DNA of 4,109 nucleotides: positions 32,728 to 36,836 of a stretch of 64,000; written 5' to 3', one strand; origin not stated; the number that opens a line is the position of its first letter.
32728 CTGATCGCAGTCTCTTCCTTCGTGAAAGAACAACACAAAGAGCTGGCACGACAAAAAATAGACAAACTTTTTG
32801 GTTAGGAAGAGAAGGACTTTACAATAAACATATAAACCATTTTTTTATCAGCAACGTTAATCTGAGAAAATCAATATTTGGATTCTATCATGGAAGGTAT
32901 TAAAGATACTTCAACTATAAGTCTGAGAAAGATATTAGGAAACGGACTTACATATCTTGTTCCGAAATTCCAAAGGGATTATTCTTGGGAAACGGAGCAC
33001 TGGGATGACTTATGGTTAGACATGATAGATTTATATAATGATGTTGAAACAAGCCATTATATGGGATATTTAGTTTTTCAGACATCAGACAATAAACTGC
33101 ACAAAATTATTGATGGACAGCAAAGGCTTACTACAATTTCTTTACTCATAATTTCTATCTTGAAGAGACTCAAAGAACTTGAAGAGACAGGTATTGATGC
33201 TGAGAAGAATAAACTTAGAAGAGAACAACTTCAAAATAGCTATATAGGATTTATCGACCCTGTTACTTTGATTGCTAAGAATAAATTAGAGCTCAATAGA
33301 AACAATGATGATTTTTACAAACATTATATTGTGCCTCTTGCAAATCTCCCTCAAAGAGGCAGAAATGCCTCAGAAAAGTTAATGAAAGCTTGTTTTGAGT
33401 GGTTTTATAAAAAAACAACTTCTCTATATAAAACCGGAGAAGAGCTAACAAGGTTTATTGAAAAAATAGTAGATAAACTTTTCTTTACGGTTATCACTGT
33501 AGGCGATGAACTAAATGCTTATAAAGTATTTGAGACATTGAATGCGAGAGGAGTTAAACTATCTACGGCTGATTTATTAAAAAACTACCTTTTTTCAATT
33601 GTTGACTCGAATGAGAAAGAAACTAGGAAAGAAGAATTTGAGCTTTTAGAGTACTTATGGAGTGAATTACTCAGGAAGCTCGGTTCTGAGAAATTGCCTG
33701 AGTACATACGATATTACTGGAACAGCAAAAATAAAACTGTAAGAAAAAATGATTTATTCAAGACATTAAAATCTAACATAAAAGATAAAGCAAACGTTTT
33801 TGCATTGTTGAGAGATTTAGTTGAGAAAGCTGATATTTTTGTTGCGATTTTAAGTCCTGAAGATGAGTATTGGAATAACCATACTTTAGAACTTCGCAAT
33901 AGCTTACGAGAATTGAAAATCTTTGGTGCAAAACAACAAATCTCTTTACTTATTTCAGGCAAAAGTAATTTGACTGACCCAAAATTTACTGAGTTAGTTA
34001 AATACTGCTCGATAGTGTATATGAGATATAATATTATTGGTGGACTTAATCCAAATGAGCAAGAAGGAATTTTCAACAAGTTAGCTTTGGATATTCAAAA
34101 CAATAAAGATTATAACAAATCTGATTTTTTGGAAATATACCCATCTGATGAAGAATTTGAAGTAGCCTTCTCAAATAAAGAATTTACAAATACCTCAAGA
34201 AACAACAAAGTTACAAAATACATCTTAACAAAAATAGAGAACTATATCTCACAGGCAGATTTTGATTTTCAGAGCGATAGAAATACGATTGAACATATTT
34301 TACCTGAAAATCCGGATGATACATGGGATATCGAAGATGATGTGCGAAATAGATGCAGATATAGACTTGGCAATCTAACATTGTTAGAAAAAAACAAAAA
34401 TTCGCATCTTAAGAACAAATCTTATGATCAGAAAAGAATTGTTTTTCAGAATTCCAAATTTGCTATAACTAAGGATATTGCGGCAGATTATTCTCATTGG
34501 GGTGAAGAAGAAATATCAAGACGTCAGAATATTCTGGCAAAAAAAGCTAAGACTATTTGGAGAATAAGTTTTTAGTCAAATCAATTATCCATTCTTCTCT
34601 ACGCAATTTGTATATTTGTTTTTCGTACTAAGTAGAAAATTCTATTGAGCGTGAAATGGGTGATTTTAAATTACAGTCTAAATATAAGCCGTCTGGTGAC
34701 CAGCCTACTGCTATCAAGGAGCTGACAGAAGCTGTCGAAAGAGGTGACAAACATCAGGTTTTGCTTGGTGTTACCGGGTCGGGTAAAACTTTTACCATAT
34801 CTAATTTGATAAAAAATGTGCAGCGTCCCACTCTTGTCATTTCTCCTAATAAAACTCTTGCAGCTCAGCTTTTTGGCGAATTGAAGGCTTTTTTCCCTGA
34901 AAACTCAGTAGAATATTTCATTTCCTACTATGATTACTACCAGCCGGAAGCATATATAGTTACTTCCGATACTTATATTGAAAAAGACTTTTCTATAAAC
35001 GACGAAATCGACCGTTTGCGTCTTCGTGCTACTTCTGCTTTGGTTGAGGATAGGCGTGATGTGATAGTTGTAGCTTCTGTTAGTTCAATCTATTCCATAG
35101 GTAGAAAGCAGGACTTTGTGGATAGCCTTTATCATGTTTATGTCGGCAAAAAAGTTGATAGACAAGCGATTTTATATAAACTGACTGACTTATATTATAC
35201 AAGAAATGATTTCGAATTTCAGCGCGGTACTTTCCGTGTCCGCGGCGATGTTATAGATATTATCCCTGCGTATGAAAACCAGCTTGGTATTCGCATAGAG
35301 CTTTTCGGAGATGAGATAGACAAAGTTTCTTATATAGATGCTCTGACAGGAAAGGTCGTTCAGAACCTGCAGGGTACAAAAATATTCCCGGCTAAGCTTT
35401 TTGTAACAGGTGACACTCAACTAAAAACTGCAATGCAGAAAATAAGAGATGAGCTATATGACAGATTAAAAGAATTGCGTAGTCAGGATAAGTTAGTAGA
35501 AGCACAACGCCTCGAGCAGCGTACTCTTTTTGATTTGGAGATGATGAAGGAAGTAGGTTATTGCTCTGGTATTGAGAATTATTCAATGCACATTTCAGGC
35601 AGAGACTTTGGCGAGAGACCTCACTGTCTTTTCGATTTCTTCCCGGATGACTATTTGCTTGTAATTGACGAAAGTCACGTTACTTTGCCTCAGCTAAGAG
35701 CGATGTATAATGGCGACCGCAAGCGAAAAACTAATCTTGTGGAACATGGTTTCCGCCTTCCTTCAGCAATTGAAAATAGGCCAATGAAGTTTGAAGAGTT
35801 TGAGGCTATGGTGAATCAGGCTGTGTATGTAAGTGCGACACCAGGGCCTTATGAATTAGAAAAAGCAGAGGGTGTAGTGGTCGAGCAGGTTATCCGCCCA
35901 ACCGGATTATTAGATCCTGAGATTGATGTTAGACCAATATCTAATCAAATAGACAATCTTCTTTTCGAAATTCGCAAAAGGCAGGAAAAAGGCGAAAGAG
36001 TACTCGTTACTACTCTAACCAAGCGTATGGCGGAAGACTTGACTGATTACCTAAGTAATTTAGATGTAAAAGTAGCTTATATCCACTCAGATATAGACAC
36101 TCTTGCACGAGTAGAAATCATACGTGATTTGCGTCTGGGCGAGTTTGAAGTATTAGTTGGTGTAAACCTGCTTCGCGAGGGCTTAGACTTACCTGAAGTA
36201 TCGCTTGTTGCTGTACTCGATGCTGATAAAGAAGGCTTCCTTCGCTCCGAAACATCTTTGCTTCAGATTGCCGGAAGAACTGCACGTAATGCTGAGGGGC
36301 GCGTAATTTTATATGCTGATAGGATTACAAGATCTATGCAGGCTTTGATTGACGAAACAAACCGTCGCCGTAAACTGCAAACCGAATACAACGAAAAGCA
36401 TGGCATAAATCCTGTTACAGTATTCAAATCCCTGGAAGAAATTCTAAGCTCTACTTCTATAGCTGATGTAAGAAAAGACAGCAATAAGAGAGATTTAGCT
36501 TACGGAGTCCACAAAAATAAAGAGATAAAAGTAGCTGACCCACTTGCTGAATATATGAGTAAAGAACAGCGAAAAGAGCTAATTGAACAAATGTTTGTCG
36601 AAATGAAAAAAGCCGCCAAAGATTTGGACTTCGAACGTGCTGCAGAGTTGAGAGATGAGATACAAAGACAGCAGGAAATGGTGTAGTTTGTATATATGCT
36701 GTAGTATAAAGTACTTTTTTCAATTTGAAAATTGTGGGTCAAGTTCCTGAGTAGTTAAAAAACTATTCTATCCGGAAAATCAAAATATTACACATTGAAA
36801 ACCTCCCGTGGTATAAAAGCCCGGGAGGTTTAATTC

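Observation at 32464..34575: GmrSD-family (DUF262-DUF1524) putative type IV restriction enzyme next to a DUF1232 membrane protein: a small candidate defence islet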

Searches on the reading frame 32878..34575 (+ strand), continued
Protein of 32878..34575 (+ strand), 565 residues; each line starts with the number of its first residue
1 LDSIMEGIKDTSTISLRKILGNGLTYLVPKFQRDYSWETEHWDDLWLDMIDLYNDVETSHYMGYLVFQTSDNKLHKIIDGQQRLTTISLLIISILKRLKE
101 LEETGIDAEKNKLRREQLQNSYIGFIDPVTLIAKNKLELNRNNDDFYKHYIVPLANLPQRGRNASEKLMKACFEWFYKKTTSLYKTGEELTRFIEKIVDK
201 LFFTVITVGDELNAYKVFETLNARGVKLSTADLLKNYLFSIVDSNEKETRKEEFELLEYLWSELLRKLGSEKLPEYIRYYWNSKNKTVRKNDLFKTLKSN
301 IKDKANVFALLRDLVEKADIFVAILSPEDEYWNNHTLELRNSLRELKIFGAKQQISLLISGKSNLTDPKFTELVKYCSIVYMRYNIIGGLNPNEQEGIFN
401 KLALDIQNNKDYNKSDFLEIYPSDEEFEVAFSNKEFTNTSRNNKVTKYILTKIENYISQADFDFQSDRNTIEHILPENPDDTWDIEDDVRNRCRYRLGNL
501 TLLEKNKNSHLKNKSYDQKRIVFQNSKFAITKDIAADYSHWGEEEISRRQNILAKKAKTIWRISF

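Call 68: search_dna_similar(query=window:32890-34575:+, collection=plasmids, mode=protein, max_evalue=1e-20, max_rows=8)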
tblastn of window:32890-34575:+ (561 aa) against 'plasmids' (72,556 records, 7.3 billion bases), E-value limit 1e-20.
Records with a match: 23; places in all: 23; records where one place covers at least 80% of the query: 21.
Best place of each record, by identity: <60% 23.
By first word of the organism name: Salmonella 3; Listeria 2; Haloferax 2; Pseudanabaena 1; Ralstonia 1; Tistrella 1; Paracoccus 1; Arsenophonus 1; Vibrio 1; Methylobacterium 1; and 9 more.
By predicted mobility (MOB-suite, as given by PLSDB): non-mobilizable 18; mobilizable 3; conjugative 2.
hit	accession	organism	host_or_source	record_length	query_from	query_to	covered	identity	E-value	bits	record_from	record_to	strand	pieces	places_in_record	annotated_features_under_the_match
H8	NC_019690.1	Pseudanabaena sp. PCC 7367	-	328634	6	561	99%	45.6%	6e-149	480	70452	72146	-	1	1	DUF262 domain-containing protein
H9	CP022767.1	Ralstonia solanacearum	Solanum tuberosum,single cell,Potato ...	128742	11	559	98%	45.1%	1e-144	468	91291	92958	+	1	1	hypothetical protein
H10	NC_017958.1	Tistrella mobilis KA081020-065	-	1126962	6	560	99%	43.4%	3e-143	464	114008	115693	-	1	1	record has no annotation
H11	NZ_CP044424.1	Paracoccus pantotrophus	cell culture,denitrifying, ...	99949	11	537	94%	45.6%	5e-139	452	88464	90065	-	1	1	DUF262 domain-containing HNH endonuclease family protein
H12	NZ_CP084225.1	Arsenophonus apicola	Apis mellifera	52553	6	560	94%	45.0%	9e-106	410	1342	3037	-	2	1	HNH endonuclease family protein | DUF262 domain-containing protein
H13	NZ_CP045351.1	Vibrio aquimaris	pure culture,Non-filtered water from ...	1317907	7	559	99%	42.5%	2e-127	418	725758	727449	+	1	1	none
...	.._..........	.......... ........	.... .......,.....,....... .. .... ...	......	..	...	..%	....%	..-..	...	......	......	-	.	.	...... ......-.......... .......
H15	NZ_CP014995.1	Salmonella enterica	food,peanut butter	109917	14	559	97%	35.2%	3e-97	332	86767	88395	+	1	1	DUF262 domain-containing protein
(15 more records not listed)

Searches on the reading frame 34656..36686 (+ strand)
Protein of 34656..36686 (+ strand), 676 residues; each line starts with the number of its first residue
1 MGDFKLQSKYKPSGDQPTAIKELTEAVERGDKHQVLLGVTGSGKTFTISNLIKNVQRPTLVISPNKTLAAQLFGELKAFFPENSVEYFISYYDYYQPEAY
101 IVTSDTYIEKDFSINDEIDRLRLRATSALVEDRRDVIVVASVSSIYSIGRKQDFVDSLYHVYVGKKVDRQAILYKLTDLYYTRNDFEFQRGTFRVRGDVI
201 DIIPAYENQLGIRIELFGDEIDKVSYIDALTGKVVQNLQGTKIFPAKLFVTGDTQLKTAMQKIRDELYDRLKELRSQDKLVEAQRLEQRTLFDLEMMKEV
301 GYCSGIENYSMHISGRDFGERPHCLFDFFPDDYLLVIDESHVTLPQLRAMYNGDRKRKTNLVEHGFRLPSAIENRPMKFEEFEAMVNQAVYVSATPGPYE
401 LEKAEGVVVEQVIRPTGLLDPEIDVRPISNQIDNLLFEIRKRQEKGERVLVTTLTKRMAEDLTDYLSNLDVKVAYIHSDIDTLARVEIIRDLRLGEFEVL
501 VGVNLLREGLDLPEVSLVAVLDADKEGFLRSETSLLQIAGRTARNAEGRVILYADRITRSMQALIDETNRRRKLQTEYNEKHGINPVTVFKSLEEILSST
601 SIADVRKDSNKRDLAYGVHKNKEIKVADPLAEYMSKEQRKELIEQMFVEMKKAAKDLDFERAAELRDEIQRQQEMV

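Call 3: search_protein_families(library=pfam, proteins=[window:34656-36686:+], max_evalue=0.01)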
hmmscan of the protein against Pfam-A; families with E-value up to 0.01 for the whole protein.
window:34656-36686:+ (676 aa): 9 families
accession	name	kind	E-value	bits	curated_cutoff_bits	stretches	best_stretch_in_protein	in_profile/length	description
PF17757.6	UvrB_inter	-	2.2e-31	108.2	22.9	1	161-249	3-91/91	UvrB interaction domain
PF12344.14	UvrB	-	1.4e-20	73.3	27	1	552-593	1-42/43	Ultra-violet resistance protein B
PF00271.37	Helicase_C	-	3.8e-20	72.6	23.5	1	435-545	9-109/110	Helicase conserved C-terminal domain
PF04851.21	ResIII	-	2.3e-11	44.3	22.5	1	11-96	3-95/164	Type III restriction enzyme, res subunit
PF02151.25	UVR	-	4.9e-07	29.7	21.5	1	640-671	1-32/36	UvrB/uvrC motif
PF00270.35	DEAD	-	5.2e-07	30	26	1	16-84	4-73/167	DEAD/DEAH box helicase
PF13604.12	AAA_30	-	0.0032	17.7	27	0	24-76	11-66/191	AAA domain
PF13245.12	AAA_19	-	0.0035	18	25.1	0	26-59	4-39/134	AAA domain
PF13191.12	AAA_16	-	0.0045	17.9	32.6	0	19-61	11-55/167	AAA ATPase domain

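Call 34: find_homologous_proteins(query=window:34656-36686:+, max_evalue=1e-100)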
Query window:34656-36686:+ (676 aa): 8000 proteins with E <= 1e-100 among 8000 candidates; the best 120 are listed.
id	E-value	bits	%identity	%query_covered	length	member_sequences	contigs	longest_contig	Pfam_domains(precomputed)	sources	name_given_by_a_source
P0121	0.0e+0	1422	94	100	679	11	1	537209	PF00270.36,PF02151.26,PF17757.7,PF00271.38,PF27431.1,PF04851.22,PF12344.15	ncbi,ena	-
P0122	0.0e+0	1161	78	99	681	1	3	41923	PF00270.36,PF02151.26,PF17757.7,PF00271.38,PF27431.1,PF04851.22,PF12344.15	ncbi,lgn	ncbi:MAG: excinuclease ABC subunit UvrB [Candidatus Kapaibacterium sp.]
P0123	0.0e+0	1142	76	99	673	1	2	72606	PF00270.36,PF02151.26,PF17757.7,PF00271.38,PF27431.1,PF04851.22,PF12344.15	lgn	-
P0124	0.0e+0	1142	76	99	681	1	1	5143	PF00270.36,PF02151.26,PF17757.7,PF00271.38,PF27431.1,PF04851.22,PF12344.15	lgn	-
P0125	0.0e+0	1141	76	100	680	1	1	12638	PF00270.36,PF02151.26,PF17757.7,PF00271.38,PF27431.1,PF04851.22,PF12344.15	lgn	-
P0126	0.0e+0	1139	76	100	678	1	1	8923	PF00270.36,PF02151.26,PF17757.7,PF00271.38,PF27431.1,PF04851.22,PF12344.15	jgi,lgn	-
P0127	0.0e+0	1139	75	100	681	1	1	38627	PF00270.36,PF02151.26,PF17757.7,PF00271.38,PF27431.1,PF04851.22,PF12344.15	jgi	jgi:excinuclease ABC subunit B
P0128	0.0e+0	1137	76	100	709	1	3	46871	PF00270.36,PF02151.26,PF17757.7,PF00271.38,PF27431.1,PF04851.22,PF12344.15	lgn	-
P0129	0.0e+0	1137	76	99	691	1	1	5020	PF00270.36,PF02151.26,PF17757.7,PF00271.38,PF27431.1,PF04851.22,PF12344.15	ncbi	-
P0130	0.0e+0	1136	76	99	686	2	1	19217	PF00270.36,PF02151.26,PF17757.7,PF00271.38,PF27431.1,PF04851.22,PF12344.15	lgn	-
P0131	0.0e+0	1131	75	99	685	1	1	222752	PF00270.36,PF02151.26,PF17757.7,PF00271.38,PF27431.1,PF04851.22,PF12344.15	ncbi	-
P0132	0.0e+0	1130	75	100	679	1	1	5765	PF00270.36,PF02151.26,PF17757.7,PF00271.38,PF27431.1,PF04851.22,PF12344.15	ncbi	-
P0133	0.0e+0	1126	75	99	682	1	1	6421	PF00270.36,PF02151.26,PF17757.7,PF00271.38,PF27431.1,PF04851.22,PF12344.15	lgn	-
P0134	0.0e+0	1125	76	99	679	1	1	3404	PF00270.36,PF02151.26,PF17757.7,PF00271.38,PF27431.1,PF04851.22,PF12344.15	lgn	-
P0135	0.0e+0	1125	76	99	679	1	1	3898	PF00270.36,PF02151.26,PF17757.7,PF00271.38,PF27431.1,PF04851.22,PF12344.15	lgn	-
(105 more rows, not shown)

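Call 35: list_cluster_members(proteins=[P0121])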
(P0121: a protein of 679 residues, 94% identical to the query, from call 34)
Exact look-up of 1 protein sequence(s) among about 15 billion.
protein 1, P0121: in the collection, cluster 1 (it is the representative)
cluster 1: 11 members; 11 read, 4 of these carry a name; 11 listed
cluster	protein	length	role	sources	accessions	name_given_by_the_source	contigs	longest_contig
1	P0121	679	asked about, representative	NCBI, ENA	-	-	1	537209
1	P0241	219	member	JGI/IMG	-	excinuclease ABC subunit B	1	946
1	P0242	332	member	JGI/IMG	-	excinuclease ABC subunit B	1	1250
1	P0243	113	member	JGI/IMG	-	excinuclease ABC subunit B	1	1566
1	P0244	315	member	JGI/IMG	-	excinuclease ABC subunit B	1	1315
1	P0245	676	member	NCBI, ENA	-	-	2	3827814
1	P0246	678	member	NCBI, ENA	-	-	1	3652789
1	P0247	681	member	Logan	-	-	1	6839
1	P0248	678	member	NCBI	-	-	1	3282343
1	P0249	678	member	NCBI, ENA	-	-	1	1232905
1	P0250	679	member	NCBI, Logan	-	-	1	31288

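Call 36: find_encoding_contigs(protein=P0121, flank=8000, max_places=2)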
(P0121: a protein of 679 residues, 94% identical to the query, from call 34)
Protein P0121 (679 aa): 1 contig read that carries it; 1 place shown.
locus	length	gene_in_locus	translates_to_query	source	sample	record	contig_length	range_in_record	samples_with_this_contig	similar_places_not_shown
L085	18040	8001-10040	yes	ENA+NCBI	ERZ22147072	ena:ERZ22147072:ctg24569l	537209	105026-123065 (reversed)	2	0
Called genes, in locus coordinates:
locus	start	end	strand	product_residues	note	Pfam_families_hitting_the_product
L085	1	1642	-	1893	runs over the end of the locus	PF13229:Beta_helix, PF13585:CHU_C, PF13860:FlgD_ig, PF18962:Por_Secre_tail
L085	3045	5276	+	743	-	PF01564:Spermine_synth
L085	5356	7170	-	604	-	PF21623:HK_sensor_dom_bact, PF00512:HisKA, PF02518:HATPase_c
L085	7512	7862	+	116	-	PF06803:DUF1232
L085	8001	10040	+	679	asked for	PF00270:DEAD (faint), PF04851:ResIII, PF17757:UvrB_inter, PF27431:UvrB_3rd, PF00271:Helicase_C, PF12344:UvrB, PF02151:UVR (weak)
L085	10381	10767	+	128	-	PF03625:DUF302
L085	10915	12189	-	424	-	PF01547:SBP_bac_1, PF13416:SBP_bac_8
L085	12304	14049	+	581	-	PF06418:CTP_synth_N, PF00117:GATase, PF07722:Peptidase_C26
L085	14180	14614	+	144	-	PF00254:FKBP_C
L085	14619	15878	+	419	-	PF13562:NTP_transf_4, PF00132:Hexapep (weak)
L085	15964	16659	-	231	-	-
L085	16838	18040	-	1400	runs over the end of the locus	PF00082:Peptidase_S8, PF01839:FG-GAP (faint), PF13517:FG-GAP_3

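Call 37: find_encoding_contigs(protein=P0246, flank=8000, max_places=2)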
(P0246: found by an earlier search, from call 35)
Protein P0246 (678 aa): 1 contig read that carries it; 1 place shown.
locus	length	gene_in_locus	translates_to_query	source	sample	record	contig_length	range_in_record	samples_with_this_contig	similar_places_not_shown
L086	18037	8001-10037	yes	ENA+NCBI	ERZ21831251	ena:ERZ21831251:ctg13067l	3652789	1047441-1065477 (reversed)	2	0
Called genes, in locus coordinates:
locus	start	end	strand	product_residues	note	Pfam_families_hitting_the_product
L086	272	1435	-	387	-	PF22020:RlmL_1st, PF02926:THUMP, PF01170:UPF0020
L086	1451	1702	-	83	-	PF04193:PQ-loop, PF03083:MtN3_slv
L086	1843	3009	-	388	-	PF00202:Aminotran_3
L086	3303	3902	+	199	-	PF01476:LysM, PF05257:CHAP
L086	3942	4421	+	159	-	-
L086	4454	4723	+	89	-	-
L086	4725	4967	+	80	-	-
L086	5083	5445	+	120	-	PF06803:DUF1232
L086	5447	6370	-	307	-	PF27429:LB_356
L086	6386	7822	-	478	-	PF03062:MBOAT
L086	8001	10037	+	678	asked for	PF00270:DEAD (faint), PF04851:ResIII, PF17757:UvrB_inter, PF27431:UvrB_3rd, PF00271:Helicase_C, PF12344:UvrB, PF02151:UVR (weak)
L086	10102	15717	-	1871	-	PF15711:ILEI (faint), PF01364:Peptidase_C25, PF13860:FlgD_ig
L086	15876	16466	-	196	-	PF04264:YceI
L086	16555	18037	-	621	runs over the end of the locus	-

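Call 38: find_encoding_contigs(protein=P0249, flank=8000, max_places=2)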
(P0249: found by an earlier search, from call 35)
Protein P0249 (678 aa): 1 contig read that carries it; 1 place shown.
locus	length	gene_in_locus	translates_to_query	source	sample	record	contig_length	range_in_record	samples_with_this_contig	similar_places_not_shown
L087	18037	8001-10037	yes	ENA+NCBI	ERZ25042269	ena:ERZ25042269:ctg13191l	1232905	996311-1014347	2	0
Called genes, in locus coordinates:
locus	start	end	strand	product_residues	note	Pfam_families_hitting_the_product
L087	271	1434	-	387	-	PF22020:RlmL_1st, PF02926:THUMP, PF01170:UPF0020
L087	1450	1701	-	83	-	PF04193:PQ-loop, PF03083:MtN3_slv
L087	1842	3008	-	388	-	PF00202:Aminotran_3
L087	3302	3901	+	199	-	PF01476:LysM, PF05257:CHAP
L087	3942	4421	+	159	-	-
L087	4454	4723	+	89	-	-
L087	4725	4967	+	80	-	-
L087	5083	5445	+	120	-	PF06803:DUF1232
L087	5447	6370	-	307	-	PF27429:LB_356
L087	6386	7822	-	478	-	PF03062:MBOAT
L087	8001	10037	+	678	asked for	PF00270:DEAD (faint), PF04851:ResIII, PF17757:UvrB_inter, PF27431:UvrB_3rd, PF00271:Helicase_C, PF12344:UvrB, PF02151:UVR (weak)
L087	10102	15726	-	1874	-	PF15711:ILEI (faint), PF01364:Peptidase_C25, PF13860:FlgD_ig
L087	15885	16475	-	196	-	PF04264:YceI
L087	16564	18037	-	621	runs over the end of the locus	-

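Call 75: find_encoding_contigs(protein=P0250, flank=6000, max_places=1)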
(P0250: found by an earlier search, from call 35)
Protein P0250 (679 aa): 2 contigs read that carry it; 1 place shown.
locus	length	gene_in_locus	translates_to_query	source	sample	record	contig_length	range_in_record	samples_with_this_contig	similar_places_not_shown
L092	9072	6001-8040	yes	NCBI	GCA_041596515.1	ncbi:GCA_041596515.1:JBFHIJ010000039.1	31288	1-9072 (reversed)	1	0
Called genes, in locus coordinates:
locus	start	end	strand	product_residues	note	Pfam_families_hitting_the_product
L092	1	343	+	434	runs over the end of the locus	PF09992:NAGPA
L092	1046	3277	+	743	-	PF01564:Spermine_synth (weak)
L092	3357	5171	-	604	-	PF21623:HK_sensor_dom_bact, PF00512:HisKA, PF02518:HATPase_c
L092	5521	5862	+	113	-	PF06803:DUF1232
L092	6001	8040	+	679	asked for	PF00270:DEAD (faint), PF04851:ResIII, PF17757:UvrB_inter, PF27431:UvrB_3rd, PF00271:Helicase_C, PF12344:UvrB, PF02151:UVR (weak)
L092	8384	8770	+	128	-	PF03625:DUF302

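Call 76: find_encoding_contigs(protein=P0247, flank=6000, max_places=1)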
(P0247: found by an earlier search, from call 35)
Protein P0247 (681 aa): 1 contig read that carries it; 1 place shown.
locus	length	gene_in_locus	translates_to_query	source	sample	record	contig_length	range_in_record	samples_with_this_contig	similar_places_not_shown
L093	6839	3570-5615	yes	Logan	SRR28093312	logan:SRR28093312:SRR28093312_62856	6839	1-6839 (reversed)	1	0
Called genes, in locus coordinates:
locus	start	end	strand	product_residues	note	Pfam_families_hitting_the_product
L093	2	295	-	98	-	?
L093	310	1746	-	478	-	PF03062:MBOAT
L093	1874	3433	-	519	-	PF18962:Por_Secre_tail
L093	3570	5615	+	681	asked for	PF00270:DEAD (weak), PF04851:ResIII, PF17757:UvrB_inter, PF27431:UvrB_3rd, PF00271:Helicase_C, PF12344:UvrB, PF02151:UVR (weak)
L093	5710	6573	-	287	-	-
